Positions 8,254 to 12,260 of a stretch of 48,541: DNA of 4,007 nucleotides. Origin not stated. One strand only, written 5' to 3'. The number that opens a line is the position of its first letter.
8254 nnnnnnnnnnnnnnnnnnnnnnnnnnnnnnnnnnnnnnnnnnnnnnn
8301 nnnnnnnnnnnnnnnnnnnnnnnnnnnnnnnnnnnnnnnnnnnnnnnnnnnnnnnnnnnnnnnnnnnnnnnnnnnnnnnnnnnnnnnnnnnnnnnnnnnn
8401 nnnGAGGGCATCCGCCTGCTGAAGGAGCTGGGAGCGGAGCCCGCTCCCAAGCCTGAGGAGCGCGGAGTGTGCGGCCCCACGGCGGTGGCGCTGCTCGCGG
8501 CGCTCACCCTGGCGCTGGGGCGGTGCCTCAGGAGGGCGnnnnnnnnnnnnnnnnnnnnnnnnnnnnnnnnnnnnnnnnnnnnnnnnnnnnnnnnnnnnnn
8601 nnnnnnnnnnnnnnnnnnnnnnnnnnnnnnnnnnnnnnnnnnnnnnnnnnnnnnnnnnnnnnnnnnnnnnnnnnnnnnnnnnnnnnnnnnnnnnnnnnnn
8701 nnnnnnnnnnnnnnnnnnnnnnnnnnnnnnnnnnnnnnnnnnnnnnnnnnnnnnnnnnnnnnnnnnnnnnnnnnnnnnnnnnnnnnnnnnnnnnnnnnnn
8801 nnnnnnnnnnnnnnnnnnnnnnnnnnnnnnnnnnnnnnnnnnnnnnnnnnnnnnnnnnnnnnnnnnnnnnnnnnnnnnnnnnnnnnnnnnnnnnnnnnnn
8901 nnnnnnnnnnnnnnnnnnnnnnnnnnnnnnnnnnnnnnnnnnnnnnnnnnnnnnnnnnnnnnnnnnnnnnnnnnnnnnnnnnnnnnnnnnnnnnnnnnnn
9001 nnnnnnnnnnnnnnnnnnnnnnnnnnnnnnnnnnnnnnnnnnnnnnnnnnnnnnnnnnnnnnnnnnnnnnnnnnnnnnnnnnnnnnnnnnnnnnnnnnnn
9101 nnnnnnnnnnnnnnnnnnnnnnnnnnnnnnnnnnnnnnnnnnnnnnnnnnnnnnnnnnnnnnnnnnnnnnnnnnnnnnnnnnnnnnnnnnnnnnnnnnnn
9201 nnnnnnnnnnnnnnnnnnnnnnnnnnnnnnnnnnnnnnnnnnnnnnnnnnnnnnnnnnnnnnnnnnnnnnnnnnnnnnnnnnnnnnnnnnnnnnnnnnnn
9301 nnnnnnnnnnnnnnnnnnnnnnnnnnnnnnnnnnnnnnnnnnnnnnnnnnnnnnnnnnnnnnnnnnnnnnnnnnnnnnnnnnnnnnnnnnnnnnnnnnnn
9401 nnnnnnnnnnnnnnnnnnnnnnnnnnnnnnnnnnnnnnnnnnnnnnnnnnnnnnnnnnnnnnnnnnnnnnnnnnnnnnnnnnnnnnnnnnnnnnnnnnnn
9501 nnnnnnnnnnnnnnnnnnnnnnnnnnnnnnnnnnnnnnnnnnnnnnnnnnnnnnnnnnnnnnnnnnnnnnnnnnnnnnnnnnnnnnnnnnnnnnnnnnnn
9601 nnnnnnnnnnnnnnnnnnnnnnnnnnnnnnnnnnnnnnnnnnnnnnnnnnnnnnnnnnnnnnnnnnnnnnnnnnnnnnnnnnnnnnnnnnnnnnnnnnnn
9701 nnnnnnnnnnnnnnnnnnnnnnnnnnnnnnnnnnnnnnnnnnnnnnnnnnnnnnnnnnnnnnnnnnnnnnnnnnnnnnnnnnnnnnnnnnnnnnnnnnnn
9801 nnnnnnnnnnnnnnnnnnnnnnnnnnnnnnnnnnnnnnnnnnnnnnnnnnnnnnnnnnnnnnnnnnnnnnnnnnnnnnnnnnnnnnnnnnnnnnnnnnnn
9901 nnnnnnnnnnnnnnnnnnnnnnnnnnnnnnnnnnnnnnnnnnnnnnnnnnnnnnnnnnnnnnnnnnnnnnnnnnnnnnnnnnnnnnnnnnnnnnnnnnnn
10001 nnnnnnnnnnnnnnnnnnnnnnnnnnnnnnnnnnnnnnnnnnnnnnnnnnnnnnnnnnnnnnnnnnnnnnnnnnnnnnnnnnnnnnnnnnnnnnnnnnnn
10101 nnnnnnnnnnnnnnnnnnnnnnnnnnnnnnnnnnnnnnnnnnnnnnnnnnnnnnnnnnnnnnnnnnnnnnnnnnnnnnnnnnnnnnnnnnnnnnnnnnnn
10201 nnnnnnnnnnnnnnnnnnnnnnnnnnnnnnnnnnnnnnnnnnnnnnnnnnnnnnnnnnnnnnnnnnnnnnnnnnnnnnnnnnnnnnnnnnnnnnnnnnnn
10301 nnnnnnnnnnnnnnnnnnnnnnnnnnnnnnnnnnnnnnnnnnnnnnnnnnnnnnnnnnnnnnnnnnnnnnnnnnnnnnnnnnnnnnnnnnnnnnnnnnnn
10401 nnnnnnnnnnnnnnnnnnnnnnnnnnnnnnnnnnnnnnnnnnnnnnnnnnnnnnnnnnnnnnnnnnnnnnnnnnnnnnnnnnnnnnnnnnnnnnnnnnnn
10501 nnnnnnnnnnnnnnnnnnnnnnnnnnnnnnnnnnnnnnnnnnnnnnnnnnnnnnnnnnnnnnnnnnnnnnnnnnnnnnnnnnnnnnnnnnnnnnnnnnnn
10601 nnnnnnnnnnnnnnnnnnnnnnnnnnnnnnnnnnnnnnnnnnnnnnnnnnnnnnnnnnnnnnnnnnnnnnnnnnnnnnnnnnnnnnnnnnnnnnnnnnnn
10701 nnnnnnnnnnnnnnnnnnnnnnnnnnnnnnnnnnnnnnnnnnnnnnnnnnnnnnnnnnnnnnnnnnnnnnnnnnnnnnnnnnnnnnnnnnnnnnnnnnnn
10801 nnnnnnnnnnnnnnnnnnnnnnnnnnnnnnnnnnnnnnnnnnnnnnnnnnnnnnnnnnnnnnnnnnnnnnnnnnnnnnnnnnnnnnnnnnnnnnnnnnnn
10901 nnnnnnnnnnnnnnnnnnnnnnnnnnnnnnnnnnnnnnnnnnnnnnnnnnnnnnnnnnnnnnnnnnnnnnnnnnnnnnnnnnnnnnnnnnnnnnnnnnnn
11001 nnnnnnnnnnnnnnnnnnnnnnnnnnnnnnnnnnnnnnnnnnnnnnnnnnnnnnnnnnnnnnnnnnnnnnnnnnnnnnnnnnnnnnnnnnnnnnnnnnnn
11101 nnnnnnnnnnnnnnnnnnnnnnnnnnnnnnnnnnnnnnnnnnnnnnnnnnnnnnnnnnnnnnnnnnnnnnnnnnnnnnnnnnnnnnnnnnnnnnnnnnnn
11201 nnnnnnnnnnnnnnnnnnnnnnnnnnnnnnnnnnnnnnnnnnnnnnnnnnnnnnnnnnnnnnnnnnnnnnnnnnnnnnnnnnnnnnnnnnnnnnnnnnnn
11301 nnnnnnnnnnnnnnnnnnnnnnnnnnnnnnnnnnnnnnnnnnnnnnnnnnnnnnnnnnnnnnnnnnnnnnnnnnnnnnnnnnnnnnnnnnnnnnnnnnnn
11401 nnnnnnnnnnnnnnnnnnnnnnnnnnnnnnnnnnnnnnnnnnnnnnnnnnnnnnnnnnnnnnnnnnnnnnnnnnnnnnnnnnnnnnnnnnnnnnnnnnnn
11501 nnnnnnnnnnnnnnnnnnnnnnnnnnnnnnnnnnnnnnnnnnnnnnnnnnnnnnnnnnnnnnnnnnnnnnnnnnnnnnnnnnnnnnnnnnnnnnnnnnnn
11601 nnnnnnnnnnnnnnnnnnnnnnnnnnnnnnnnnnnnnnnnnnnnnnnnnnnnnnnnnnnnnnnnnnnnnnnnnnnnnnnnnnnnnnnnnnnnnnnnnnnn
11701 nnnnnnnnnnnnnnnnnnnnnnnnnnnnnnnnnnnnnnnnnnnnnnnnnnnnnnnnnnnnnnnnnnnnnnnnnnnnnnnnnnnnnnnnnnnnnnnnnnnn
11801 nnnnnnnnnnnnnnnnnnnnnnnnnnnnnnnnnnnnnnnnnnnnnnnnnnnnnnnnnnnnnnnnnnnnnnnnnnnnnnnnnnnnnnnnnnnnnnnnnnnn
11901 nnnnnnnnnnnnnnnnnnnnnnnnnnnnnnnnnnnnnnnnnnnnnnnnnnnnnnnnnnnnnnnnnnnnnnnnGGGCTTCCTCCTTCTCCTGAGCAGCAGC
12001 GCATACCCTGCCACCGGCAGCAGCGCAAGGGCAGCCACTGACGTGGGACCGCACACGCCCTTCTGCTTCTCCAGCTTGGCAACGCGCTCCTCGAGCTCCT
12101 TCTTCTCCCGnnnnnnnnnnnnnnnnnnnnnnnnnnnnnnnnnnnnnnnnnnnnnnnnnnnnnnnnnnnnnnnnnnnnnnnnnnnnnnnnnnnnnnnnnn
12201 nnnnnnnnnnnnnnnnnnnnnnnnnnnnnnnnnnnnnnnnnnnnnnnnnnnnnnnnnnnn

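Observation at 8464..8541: Both multihaem cytochromes end in the same GVCGPT + TM helix + basic tail sorting signal (CGP-CTERM-like)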

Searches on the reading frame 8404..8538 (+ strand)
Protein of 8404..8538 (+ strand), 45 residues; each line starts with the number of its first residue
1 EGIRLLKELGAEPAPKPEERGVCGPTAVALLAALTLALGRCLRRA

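Call 4: search_protein_families(library=ncbifam, proteins=[window:8404-8538:+], max_evalue=10)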
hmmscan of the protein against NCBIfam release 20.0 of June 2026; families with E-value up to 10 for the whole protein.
window:8404-8538:+ (45 aa): 1 family
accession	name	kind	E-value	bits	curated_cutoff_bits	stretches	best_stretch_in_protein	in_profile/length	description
TIGR04288.2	CGP_CTERM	domain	0.037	14.4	21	1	22-40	1-19/20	CGP-CTERM sorting domain-containing protein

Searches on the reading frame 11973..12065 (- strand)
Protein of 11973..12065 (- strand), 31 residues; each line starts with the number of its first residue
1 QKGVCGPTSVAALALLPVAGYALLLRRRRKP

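Call 36: search_protein_representatives(alignment_id=A1)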
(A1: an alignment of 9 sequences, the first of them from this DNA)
Query: 9 sequences, 28 profile positions. Proteins with E-value up to 0.001 (for the whole library): 20; up to 1e-10: 3; up to 1e-30: 0. The best 20 are listed.
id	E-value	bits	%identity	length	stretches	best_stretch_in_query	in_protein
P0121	5.7e-13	64.4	-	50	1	1-27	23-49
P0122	4.6e-11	58.3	-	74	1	1-28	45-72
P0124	8.9e-11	57.4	-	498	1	2-27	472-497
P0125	3.8e-10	55.4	-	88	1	3-27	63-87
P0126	1.9e-08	49.9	-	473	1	1-28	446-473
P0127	2.5e-06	43.2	-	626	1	2-28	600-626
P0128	2.9e-06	43.0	-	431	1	2-28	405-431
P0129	2.5e-05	40.0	-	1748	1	2-28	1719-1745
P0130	2.7e-05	39.9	-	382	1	1-26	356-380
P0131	5.1e-05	39.0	-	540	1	1-28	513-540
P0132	6.4e-05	38.7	-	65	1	2-27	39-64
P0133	6.5e-05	38.7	-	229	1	3-26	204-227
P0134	6.7e-05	38.6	-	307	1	2-27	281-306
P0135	9.9e-05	38.1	-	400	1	3-24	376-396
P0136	1.2e-04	37.8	-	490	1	3-27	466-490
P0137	1.3e-04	37.6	-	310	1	2-27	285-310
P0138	1.3e-04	37.6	-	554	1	1-22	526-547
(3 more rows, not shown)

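Call 39: list_cluster_members(proteins=[P0124, P0126, P0127, P0128, P0129, P0130, P0131, P0135, P0137, P0138])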
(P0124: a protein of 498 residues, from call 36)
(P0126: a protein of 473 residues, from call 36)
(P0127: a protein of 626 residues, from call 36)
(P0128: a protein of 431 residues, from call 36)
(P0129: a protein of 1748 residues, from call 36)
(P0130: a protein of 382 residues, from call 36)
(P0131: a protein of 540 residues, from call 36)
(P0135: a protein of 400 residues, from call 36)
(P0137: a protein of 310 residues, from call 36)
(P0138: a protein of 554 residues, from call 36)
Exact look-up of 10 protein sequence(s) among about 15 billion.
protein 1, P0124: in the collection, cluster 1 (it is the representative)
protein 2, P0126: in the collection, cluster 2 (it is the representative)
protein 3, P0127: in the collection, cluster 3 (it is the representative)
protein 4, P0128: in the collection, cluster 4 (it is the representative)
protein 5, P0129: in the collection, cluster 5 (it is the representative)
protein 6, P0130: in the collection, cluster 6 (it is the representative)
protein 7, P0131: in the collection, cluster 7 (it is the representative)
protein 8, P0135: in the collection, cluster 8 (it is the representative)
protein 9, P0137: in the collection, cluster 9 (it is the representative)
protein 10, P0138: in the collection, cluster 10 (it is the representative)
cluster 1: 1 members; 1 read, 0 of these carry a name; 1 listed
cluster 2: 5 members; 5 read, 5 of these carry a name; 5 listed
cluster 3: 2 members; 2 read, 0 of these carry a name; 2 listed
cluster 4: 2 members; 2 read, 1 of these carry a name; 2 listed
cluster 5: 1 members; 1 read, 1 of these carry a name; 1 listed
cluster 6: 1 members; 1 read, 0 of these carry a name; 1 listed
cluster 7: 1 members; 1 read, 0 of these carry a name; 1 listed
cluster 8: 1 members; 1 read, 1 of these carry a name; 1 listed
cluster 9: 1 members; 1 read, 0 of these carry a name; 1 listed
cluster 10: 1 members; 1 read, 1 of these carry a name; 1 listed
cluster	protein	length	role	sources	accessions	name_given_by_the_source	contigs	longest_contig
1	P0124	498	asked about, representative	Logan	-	-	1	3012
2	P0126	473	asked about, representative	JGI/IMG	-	hydroxylamine dehydrogenase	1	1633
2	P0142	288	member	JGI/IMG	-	hydroxylamine dehydrogenase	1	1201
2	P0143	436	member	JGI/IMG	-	hydroxylamine dehydrogenase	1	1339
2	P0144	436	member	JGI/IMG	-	hydroxylamine dehydrogenase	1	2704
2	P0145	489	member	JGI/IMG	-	hydroxylamine dehydrogenase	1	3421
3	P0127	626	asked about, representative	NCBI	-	-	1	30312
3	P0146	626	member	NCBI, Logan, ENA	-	-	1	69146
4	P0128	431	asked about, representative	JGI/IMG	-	YVTN family beta-propeller protein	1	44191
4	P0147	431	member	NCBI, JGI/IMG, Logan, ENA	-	-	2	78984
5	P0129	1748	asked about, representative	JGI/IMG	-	hypothetical protein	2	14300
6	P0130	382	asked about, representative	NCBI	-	-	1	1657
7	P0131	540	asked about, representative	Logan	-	-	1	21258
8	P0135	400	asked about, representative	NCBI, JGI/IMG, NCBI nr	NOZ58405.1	MAG: hypothetical protein GXO66_02330 [Euryarchaeota archaeon] | hypothetical protein [Euryarchaeota archaeon]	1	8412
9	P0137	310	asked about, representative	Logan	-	-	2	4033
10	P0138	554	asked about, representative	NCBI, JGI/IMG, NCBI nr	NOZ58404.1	MAG: PQQ-binding-like beta-propeller repeat protein [Euryarchaeota archaeon] | PQQ-binding-like beta-propeller repeat protein [Euryarchaeota archaeon]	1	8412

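Call 40: find_encoding_contigs(protein=P0138, flank=10000, max_places=2)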
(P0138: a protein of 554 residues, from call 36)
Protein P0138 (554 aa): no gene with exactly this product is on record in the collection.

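Call 41: find_encoding_contigs(protein=P0146, flank=10000, max_places=2)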
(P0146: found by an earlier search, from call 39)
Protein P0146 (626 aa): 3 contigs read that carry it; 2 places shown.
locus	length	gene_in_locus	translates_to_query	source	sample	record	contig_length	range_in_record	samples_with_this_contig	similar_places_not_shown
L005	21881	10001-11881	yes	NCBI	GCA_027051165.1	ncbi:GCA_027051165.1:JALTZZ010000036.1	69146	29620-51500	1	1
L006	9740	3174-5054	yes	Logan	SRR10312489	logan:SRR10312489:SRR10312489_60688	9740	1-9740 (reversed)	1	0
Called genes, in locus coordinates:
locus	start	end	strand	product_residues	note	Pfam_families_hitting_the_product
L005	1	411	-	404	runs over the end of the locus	PF27218:MJ0043_C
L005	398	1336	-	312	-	PF01368:DHH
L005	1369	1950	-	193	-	PF01978:TrmB (weak), PF01022:HTH_5 (weak), PF01047:MarR (weak), PF12802:MarR_2 (weak), PF13404:HTH_AsnC-type, PF13412:HTH_24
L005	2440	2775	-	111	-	-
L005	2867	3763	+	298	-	PF02511:Thy1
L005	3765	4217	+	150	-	-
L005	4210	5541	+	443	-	PF18458:XPB_DRD, PF04851:ResIII, PF00270:DEAD, PF16203:ERCC3_RAD25_C, PF00271:Helicase_C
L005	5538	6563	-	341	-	PF21739:DUF6866_N, PF21740:DUF6866_C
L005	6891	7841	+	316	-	-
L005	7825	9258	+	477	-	PF11845:Tll0287-like, PF14501:HATPase_c_5 (faint), PF00672:HAMP, PF00512:HisKA, PF02518:HATPase_c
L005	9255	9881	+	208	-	PF00072:Response_reg, PF24038:DUF7347, PF01022:HTH_5 (weak)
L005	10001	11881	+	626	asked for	PF14522:Cytochrome_C7 (faint), PF14537:Cytochrom_c3_2 (faint), PF02335:Cytochrom_C552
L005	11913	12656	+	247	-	PF01841:Transglut_core (weak)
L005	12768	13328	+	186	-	-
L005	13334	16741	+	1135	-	PF04879:Molybdop_Fe4S4, PF00384:Molybdopterin, PF01568:Molydop_binding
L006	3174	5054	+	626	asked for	PF14522:Cytochrome_C7 (faint), PF14537:Cytochrom_c3_2 (faint), PF02335:Cytochrom_C552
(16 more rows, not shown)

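Call 42: find_encoding_contigs(protein=P0147, flank=10000, max_places=2)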
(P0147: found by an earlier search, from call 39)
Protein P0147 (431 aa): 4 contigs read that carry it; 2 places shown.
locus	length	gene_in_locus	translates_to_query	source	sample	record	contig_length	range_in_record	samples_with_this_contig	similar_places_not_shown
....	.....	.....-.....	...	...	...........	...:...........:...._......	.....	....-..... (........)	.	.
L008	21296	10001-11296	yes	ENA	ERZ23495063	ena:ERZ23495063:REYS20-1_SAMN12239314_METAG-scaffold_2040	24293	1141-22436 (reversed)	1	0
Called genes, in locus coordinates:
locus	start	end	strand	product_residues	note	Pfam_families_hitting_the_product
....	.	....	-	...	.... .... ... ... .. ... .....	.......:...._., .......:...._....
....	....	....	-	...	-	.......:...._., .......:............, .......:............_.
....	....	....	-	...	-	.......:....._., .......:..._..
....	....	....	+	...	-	-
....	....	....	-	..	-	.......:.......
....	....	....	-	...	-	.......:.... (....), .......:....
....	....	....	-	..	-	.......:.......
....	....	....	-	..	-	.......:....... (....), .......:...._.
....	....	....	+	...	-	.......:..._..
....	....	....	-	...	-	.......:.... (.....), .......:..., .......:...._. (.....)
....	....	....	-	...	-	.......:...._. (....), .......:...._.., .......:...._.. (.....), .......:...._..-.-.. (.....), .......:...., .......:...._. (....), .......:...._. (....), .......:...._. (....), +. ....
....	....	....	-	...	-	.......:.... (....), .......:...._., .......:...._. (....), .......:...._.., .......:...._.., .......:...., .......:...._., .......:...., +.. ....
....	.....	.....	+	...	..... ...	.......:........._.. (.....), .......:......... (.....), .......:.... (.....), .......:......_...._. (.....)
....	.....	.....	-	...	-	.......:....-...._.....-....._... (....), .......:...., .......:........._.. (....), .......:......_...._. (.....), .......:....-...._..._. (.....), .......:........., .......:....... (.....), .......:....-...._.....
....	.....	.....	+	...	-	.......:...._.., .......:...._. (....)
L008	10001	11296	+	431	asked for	PF02239:Cytochrom_D1 (faint), PF10282:Lactonase (faint), PF21783:YNCE (faint), PF22494:choice_anch_I (faint)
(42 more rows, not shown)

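Call 69: find_encoding_contigs(protein=P0131, flank=10000, max_places=1)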
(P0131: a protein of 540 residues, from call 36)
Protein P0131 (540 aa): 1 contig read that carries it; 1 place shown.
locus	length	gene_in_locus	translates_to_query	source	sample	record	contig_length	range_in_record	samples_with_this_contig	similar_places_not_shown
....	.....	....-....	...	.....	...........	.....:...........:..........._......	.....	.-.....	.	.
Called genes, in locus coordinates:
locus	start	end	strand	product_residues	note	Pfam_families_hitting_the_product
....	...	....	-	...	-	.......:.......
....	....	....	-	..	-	-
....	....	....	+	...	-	-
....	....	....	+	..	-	-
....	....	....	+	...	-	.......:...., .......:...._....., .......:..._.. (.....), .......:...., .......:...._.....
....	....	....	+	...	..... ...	-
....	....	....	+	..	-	-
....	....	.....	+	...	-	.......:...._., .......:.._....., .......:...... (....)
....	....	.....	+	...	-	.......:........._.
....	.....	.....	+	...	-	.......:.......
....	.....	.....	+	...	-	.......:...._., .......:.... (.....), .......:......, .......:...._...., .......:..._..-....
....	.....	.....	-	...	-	-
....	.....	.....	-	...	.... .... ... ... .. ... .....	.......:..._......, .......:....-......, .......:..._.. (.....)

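Call 70: find_encoding_contigs(protein=P0129, flank=10000, max_places=1)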
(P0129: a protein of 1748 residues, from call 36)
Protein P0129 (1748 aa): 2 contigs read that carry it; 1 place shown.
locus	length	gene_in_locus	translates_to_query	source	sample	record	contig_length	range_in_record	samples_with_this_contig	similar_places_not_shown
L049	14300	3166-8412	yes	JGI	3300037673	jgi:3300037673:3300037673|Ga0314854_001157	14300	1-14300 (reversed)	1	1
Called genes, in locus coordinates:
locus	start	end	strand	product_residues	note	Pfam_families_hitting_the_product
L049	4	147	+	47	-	-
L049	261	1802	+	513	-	-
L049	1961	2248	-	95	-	-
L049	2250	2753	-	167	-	PF11848:DUF3368 (weak)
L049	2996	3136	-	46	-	-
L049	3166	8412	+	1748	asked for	PF13750:Big_3_3 (faint), PF19077:Big_13 (faint), PF17957:Big_7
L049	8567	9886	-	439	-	PF00004:AAA (faint), PF13173:AAA_14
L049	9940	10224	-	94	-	PF01096:Zn_ribbon_TFIIS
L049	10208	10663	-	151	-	PF00293:NUDIX, PF14815:NUDIX_4 (weak)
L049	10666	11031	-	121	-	PF11469:Ribonucleas_3_2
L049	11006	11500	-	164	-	PF13656:RNA_pol_L_2, PF14520:HHH_5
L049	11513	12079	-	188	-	PF14382:ECR1_N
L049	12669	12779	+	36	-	-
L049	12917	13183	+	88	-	PF15919:HicB_lk_antitox, PF21748:UPF0150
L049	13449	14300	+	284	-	?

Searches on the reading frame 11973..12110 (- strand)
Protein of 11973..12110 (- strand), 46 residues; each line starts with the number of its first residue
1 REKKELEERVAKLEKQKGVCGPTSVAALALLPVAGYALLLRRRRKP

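Call 4: search_protein_families(library=ncbifam, proteins=[window:11973-12110:-], max_evalue=10)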
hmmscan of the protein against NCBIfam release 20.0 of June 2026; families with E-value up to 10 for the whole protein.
window:11973-12110:- (46 aa): 6 families
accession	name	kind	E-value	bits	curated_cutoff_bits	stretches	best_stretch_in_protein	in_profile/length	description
NF045638.1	Mrt_dep_phytase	exception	0.00075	18.3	440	1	16-45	401-430/430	myxosortase-dependent phytase-like phosphatase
TIGR03901.2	MYXO-CTERM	domain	0.0031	17.9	20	1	21-44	11-33/34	MYXO-CTERM sorting domain-containing protein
NF058582.1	Microco_LAVTG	domain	0.0041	17.2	27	1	25-44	15-33/34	LAVTG motif-containing sortase-dependent surface protein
NF058571.1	GVDTG_CTERM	domain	0.05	13.9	29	1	23-43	25-44/44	GVDTG sorting domain-containing protein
TIGR03382.1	GC_trans_RRR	domain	0.075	13.7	15.85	1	20-44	4-27/27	MYXO-CTERM sorting domain-containing protein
TIGR04288.2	CGP_CTERM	domain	0.1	13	21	1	19-33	1-15/20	CGP-CTERM sorting domain-containing protein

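Call 26: find_homologous_proteins(query=A2, max_evalue=10)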
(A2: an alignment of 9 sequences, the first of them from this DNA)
Query A2 (9 sequences) (45 aa, profile of the alignment): 3 proteins with E <= 10 among 8000 candidates.
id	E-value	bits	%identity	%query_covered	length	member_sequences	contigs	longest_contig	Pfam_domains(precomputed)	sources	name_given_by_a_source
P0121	8.6e-15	72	48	82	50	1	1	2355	-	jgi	jgi:hypothetical protein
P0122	6.7e-14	69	52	60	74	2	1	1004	-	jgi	jgi:hypothetical protein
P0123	6.9e-1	27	44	71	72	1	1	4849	-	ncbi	-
